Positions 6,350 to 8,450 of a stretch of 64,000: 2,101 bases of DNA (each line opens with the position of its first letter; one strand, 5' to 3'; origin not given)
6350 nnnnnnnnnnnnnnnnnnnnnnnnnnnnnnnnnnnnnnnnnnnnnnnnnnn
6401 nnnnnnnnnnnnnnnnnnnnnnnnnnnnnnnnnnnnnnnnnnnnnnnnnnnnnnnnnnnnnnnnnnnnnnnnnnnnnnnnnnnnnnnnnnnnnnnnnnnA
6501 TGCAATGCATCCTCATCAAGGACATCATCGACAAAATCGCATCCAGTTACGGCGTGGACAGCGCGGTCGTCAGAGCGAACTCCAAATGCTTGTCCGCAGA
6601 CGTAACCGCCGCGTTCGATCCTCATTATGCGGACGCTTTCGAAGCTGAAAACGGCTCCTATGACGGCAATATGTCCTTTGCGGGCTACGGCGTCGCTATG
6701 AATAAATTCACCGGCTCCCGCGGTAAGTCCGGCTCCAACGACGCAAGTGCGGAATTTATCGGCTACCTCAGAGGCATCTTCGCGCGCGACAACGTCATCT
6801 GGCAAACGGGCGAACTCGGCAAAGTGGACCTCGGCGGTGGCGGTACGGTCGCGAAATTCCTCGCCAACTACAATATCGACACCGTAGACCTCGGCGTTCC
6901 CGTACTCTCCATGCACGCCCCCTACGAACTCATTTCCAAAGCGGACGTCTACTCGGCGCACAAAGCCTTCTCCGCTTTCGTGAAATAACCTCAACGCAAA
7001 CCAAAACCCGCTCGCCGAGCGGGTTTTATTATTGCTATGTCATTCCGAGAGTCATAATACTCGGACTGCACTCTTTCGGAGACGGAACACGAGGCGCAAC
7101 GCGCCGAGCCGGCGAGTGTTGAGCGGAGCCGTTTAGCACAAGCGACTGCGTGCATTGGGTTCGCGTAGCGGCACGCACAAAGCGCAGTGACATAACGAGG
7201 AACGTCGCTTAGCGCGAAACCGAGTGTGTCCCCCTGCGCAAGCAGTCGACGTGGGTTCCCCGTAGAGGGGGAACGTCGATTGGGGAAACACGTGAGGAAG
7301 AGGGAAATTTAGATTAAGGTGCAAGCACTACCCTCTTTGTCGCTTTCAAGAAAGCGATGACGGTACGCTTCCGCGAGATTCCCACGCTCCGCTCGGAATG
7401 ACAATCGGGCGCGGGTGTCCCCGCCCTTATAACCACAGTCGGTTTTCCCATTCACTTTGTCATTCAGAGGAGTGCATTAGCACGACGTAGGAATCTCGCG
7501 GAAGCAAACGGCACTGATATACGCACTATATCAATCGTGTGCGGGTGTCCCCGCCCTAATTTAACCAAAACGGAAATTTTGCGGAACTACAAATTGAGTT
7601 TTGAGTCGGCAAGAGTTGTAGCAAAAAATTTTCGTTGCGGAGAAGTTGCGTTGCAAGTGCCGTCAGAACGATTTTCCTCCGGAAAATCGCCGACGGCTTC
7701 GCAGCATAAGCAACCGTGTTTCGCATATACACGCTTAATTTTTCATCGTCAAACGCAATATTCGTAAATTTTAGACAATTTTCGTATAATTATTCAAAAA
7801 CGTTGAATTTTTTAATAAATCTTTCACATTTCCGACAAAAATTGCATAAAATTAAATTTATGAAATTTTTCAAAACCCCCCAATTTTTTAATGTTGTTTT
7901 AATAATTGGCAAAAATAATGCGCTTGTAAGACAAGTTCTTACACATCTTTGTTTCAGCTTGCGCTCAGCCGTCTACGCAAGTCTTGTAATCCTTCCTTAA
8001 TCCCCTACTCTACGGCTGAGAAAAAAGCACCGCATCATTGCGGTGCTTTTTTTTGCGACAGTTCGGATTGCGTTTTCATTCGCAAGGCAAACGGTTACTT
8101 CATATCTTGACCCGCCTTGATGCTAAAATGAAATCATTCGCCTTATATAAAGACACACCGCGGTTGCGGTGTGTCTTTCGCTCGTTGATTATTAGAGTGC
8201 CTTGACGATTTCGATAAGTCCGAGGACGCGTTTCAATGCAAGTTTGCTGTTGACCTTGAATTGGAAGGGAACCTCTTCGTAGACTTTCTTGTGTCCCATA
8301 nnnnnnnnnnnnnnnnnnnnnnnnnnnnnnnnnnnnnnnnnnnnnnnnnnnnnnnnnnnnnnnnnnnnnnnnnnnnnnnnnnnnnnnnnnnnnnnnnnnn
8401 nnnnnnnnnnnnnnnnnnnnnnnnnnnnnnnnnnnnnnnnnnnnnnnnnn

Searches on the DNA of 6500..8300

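Call 105: search_rna_families(source=window, start=6500, end=8300, threshold=evalue, max_evalue=0.1)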
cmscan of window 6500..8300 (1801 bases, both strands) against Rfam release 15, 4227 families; matches with E-value up to 0.1: 5.
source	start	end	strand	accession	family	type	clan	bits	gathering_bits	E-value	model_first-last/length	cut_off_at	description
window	7821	8054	+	RF00022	GcvB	Gene;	-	29.4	42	0.0004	1-204/204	no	GcvB RNA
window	8019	8098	-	RF02432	SpF25_sRNA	Gene; sRNA;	-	27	48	0.097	1-102/102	no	Streptococcus sRNA SpF25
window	8019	8200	-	RF00022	GcvB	Gene;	-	26.4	42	0.0024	1-204/204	no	GcvB RNA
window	7974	8054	+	RF02631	Hrs13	Gene; sRNA;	-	22.5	52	0.0097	1-82/82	no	Hfq-regulated sRNA 13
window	7003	7061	-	RF00624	P9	Gene;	-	22.1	43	0.065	1-74/74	no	Pseudomonas sRNA P9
